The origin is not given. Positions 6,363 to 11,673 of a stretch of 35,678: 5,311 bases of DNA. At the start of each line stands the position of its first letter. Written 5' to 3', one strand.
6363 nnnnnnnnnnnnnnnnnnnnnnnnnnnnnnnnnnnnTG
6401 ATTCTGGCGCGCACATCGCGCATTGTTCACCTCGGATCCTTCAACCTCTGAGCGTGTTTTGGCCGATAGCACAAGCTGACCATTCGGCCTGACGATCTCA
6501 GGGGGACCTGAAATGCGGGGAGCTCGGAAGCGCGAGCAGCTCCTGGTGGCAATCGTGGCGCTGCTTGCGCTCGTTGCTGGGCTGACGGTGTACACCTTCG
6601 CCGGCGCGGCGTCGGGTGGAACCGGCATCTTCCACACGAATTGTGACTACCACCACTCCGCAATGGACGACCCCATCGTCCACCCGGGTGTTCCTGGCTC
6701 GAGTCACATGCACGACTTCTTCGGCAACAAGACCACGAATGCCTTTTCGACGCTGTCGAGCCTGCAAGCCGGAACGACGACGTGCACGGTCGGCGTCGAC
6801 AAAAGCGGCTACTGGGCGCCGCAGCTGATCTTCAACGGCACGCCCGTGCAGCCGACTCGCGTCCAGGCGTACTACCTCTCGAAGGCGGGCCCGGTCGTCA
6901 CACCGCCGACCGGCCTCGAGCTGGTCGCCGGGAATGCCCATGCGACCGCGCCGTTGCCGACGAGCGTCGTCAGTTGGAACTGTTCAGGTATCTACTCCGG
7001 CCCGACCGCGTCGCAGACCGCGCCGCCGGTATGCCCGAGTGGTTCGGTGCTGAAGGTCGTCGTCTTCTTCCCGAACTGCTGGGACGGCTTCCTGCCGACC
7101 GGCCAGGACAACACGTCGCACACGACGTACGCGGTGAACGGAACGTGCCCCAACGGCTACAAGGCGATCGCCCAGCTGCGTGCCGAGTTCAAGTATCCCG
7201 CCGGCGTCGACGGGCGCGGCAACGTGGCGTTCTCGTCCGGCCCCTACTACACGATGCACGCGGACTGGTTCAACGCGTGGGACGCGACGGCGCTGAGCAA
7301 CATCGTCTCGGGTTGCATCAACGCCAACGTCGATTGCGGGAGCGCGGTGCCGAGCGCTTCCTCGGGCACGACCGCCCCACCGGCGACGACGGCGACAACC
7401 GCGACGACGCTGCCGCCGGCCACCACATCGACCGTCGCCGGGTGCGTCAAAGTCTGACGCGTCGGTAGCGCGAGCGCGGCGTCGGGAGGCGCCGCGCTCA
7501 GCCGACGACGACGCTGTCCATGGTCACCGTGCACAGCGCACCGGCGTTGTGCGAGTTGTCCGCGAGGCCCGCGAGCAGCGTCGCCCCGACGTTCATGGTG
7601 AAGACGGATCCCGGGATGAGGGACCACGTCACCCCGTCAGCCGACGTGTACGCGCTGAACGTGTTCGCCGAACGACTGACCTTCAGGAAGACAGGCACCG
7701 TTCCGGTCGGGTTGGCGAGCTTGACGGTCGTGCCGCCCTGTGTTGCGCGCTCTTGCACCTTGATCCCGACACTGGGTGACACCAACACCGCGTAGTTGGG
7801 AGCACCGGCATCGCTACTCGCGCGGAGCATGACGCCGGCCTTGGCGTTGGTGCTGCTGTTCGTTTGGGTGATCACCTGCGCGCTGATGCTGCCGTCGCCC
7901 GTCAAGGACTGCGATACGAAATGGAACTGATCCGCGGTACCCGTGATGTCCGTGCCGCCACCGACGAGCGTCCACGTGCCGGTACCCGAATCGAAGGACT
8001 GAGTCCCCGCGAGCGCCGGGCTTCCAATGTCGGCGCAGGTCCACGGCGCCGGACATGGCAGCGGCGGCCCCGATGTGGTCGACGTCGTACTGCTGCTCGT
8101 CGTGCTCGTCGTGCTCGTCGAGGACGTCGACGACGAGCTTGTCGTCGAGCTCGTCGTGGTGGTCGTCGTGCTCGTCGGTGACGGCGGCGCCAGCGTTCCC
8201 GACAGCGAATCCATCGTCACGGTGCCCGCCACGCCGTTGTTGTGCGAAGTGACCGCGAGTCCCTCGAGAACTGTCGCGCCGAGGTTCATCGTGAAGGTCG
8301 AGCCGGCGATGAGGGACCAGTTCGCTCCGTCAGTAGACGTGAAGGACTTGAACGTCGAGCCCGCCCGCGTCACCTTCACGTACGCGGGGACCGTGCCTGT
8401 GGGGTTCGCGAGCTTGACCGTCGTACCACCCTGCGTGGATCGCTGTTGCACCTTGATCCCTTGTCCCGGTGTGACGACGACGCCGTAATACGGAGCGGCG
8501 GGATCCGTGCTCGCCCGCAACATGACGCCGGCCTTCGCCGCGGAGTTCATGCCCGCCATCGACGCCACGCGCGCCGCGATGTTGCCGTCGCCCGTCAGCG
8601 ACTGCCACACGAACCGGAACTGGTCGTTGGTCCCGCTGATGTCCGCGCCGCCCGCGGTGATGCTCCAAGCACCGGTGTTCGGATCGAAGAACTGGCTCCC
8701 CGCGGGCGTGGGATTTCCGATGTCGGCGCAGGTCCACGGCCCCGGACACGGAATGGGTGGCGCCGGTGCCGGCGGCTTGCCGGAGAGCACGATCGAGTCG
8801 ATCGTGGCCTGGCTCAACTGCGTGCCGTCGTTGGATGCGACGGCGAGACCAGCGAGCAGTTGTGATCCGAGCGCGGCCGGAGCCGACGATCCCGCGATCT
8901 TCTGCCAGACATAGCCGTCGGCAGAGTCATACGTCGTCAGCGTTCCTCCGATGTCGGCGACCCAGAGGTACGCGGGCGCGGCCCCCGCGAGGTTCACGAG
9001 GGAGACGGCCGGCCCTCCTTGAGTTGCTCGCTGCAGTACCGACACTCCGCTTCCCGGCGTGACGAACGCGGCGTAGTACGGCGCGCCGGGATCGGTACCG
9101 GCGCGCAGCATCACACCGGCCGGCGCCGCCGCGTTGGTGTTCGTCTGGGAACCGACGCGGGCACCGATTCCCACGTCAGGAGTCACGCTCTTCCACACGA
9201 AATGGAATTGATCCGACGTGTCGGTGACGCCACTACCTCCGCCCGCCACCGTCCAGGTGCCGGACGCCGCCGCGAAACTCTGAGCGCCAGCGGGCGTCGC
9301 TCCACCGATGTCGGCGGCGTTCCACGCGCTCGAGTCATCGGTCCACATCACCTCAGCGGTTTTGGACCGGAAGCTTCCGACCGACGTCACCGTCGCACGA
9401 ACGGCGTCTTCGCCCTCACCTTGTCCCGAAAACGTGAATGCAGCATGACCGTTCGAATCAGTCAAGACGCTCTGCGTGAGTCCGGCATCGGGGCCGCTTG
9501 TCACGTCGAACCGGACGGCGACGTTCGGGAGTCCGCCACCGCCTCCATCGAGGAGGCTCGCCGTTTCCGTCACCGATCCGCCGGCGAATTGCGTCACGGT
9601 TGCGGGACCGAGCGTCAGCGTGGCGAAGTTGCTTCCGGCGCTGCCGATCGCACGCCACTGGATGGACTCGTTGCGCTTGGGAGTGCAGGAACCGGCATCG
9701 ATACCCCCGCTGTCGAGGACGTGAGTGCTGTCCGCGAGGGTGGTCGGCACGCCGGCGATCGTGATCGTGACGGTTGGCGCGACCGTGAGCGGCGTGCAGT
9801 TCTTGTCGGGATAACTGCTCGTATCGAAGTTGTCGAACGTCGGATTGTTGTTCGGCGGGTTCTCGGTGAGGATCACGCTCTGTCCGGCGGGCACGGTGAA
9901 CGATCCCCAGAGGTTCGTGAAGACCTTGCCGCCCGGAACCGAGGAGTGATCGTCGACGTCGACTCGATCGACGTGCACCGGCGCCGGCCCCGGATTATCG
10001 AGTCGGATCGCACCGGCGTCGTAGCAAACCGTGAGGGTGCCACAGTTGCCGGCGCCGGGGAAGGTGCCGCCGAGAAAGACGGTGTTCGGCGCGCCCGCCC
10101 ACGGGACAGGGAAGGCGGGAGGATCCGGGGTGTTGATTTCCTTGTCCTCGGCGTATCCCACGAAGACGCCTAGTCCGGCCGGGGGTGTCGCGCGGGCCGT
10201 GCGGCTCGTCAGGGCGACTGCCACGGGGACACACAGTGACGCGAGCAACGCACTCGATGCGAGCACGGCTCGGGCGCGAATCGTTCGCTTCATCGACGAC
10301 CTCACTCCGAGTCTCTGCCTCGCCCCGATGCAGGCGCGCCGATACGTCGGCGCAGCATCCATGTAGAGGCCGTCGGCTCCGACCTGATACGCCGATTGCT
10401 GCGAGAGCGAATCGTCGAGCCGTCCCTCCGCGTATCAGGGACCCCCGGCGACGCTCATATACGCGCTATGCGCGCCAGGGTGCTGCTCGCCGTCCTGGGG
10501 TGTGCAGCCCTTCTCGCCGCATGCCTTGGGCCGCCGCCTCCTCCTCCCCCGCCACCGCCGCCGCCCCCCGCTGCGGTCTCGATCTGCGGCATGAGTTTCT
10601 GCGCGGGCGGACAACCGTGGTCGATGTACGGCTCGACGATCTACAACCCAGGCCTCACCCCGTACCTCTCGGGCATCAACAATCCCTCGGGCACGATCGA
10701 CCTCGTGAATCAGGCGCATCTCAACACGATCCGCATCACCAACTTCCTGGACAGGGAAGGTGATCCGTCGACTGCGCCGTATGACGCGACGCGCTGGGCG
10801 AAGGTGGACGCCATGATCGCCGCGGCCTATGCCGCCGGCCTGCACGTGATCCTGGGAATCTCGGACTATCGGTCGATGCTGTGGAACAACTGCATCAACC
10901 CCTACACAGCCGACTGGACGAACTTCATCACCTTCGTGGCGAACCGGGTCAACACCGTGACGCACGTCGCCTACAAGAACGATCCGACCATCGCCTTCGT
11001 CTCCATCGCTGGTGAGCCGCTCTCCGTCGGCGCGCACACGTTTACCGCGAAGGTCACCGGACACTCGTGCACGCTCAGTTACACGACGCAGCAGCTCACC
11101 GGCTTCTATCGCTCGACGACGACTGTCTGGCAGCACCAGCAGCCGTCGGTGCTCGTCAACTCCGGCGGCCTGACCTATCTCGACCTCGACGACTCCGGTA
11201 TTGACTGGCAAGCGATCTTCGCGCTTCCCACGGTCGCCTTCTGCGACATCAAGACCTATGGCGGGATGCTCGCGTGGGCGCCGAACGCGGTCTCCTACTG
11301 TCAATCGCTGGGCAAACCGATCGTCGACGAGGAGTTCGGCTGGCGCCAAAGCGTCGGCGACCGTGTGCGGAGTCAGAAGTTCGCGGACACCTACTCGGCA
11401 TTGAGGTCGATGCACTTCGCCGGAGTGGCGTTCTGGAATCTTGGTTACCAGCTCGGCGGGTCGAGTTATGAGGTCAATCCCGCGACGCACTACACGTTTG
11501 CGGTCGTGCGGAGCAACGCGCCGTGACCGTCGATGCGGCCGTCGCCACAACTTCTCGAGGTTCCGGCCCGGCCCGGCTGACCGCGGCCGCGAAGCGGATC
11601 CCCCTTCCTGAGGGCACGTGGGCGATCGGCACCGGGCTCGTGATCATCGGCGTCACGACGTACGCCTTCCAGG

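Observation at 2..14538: Synthase-type surface-glycan locus with a largely uncharacterised extracellular accessory set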

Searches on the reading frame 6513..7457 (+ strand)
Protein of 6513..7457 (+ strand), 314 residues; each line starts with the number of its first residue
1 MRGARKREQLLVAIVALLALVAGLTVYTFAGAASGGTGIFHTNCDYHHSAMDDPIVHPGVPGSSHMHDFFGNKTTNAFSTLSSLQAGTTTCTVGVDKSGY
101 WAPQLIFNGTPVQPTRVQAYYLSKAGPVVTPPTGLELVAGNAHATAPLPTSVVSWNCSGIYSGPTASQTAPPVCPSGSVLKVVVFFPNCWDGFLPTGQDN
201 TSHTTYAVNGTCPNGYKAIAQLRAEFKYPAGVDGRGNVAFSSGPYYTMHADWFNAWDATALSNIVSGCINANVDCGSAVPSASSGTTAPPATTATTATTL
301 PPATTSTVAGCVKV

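Call 4: search_protein_families(library=pfam, proteins=[window:6513-7454:+], max_evalue=0.01)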
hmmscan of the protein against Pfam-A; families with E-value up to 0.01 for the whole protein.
window:6513-7454:+ (314 aa): 1 family
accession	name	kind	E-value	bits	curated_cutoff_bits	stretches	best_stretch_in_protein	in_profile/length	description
PF09362.15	DUF1996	-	3.6e-37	129.1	27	1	53-256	1-237/237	Domain of unknown function (DUF1996)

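Call 5: search_protein_families(library=ncbifam, proteins=[window:6513-7454:+], max_evalue=0.01)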
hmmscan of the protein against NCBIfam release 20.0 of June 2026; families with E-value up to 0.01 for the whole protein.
window:6513-7454:+ (314 aa): 0 families

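Call 33: search_solved_structures(query=window:6513-7454:+, max_evalue=1)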
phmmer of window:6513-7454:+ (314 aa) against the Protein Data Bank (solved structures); distinct sequences matched with E-value up to 1: 2.
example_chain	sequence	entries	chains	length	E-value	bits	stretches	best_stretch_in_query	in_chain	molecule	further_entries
1x4g_A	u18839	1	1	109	0.43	13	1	156-216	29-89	Nucleolysin TIAR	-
2mjn_A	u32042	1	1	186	0.49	12.8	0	155-216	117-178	Nucleolysin TIA-1 isoform p40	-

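Call 58: find_encoding_contigs(protein=window:6513-7457:+, flank=10000, max_places=4)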
Protein window:6513-7457:+ (314 aa): no gene with exactly this product is on record in the collection.

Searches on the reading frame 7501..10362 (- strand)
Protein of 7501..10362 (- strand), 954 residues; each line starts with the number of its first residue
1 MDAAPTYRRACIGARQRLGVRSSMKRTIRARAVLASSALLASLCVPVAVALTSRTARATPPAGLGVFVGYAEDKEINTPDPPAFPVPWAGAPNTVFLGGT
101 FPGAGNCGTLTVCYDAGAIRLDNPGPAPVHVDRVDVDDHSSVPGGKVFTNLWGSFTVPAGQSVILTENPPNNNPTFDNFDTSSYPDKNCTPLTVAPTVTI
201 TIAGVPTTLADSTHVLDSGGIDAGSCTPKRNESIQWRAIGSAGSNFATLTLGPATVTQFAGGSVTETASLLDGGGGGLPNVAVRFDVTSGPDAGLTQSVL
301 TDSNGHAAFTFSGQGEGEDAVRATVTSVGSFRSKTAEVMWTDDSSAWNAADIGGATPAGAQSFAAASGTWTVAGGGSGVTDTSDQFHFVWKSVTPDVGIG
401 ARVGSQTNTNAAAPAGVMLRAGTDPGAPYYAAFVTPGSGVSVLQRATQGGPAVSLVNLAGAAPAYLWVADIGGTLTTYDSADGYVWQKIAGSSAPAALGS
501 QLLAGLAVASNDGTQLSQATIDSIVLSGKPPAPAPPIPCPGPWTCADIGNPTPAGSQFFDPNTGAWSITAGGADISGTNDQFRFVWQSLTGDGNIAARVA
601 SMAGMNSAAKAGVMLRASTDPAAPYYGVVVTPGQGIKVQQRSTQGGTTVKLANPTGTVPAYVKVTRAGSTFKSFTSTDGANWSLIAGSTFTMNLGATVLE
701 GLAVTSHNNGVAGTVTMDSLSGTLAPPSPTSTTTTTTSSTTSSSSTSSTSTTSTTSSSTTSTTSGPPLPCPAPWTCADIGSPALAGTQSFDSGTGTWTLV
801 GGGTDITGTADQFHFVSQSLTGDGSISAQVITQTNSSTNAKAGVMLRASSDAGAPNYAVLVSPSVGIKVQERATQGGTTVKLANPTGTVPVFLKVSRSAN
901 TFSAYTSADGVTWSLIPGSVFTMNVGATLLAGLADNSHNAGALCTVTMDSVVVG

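Call 4: search_protein_families(library=pfam, proteins=[window:7501-10362:-], max_evalue=0.01)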
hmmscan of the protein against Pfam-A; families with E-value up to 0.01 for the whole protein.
window:7501-10362:- (954 aa): 2 families
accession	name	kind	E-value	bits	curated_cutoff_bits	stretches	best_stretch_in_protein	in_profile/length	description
PF02369.22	Big_1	-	5.8e-07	30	34.9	1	264-335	19-89/93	Bacterial Ig-like domain (group 1)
PF07081.18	DUF1349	-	1.7e-06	28.3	32.4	0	809-921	35-147/179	Protein of unknown function (DUF1349)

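Call 5: search_protein_families(library=ncbifam, proteins=[window:7501-10362:-], max_evalue=0.01)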
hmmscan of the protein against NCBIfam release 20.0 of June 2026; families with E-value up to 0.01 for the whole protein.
window:7501-10362:- (954 aa): 0 families

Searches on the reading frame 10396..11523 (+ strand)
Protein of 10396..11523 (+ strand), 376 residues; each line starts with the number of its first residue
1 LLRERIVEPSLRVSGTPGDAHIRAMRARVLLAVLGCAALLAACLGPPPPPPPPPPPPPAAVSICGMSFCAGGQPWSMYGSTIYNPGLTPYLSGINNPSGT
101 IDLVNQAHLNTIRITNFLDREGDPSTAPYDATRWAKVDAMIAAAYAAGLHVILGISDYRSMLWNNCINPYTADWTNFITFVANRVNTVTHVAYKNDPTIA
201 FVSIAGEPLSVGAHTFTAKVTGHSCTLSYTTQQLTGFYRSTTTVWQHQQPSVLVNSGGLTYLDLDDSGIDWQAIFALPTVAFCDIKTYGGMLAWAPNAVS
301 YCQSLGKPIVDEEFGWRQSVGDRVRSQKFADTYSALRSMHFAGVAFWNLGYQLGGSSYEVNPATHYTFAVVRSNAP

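Call 4: search_protein_families(library=pfam, proteins=[window:10396-11523:+], max_evalue=0.01)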
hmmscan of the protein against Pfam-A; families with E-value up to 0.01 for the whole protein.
window:10396-11523:+ (376 aa): 1 family
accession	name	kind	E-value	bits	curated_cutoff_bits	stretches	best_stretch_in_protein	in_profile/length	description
PF00150.24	Cellulase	-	5.4e-09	36.4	23.5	1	98-193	24-124/272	Cellulase (glycosyl hydrolase family 5)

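Call 5: search_protein_families(library=ncbifam, proteins=[window:10396-11523:+], max_evalue=0.01)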
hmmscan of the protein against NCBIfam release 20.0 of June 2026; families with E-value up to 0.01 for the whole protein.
window:10396-11523:+ (376 aa): 0 families

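Call 32: search_solved_structures(query=window:10396-11523:+, max_evalue=1, show_alignments=1)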
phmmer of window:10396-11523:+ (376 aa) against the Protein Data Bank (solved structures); distinct sequences matched with E-value up to 1: 11.
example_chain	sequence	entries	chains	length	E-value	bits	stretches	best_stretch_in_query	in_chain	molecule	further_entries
4qp0_A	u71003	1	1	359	1e-07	34.7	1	174-349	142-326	Endo-beta-mannanase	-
8gf3_A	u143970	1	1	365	5.1e-07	32.4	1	106-358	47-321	GH5 Mannanase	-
1rh9_A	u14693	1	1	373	0.0025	20.2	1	174-210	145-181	endo-beta-mannanase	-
3pz9_A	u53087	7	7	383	0.0029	20.1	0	173-207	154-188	Mannan endo-1,4-beta-mannosidase. Glycosyl Hydrolase family 5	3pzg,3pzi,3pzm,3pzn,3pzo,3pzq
6tn6_A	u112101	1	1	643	0.013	17.9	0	173-207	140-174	Mannan endo-1,4-beta-mannosidase. Glycosyl Hydrolase family 5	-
9m20_A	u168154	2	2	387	0.052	15.9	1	174-211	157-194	mannan endo-1,4-beta-mannosidase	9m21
7a24_z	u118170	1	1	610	0.12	14.7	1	44-67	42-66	GLDH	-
4lyp_A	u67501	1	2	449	0.2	14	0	176-216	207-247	Exo-beta-1,4-mannosidase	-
8p4g_A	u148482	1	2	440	0.53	12.6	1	37-77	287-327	Multicopper oxidase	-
3jc8_Pa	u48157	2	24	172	0.73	12.2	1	39-94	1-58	PilP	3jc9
3ziz_A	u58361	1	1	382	0.88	11.9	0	293-356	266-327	GH5 ENDO-BETA-1,4-MANNANASE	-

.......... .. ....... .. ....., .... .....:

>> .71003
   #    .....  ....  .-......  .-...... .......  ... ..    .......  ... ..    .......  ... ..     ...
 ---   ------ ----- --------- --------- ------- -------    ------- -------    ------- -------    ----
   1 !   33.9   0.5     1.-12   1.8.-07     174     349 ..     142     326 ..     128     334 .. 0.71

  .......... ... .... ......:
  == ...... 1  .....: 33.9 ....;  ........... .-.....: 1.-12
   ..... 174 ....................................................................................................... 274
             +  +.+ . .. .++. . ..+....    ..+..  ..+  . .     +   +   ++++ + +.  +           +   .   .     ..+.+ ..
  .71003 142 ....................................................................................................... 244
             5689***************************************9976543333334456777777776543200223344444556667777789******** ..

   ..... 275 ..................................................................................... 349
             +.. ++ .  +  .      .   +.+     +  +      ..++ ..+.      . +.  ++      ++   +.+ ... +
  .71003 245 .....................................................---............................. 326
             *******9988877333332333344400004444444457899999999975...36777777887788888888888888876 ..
